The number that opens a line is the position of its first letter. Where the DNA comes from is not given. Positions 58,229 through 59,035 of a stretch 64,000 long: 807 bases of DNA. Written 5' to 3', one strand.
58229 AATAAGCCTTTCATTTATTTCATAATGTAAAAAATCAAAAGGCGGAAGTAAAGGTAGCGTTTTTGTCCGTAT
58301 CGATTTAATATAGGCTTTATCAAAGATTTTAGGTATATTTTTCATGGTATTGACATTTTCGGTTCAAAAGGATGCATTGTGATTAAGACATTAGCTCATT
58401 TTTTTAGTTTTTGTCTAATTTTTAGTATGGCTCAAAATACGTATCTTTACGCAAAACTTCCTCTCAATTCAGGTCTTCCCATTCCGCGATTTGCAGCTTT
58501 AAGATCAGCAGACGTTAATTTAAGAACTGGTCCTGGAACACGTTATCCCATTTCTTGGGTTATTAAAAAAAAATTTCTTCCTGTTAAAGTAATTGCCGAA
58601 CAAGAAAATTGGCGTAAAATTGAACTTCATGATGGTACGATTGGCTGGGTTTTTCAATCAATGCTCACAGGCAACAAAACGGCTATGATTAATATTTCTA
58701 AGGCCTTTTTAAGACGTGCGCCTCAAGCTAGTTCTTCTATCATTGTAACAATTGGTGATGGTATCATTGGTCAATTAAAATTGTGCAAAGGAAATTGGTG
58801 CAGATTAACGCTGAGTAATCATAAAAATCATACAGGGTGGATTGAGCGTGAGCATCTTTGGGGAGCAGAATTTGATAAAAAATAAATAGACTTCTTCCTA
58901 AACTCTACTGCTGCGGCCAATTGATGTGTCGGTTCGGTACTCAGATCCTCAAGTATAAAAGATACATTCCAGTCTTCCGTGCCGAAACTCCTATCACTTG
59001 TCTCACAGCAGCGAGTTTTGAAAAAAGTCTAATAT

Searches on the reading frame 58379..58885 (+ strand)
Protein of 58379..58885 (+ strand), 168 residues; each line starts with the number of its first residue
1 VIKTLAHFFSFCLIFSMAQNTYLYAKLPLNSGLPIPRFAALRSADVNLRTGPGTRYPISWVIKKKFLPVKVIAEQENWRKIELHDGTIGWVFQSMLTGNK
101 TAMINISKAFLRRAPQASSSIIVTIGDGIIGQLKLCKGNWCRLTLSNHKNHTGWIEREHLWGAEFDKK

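Call 3: search_protein_families(library=pfam, proteins=[window:58379-58885:+], max_evalue=0.1)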
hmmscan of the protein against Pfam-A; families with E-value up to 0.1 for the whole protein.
window:58379-58885:+ (168 aa): 4 families
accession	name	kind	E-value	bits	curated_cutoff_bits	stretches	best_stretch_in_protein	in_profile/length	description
PF06347.19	SH3_4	-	1.7e-24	85.8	24.1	2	44-98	3-56/56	Bacterial SH3 domain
PF08239.17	SH3_3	-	4.1e-15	56.1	27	2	45-96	2-53/54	Bacterial SH3 domain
PF18348.7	SH3_16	-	0.0051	17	25.8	1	69-91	21-44/49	Bacterial dipeptidyl-peptidase Sh3 domain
PF13457.12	GW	-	0.046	14.9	21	0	75-94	54-73/76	GW (Gly-Tryp) dipeptide domain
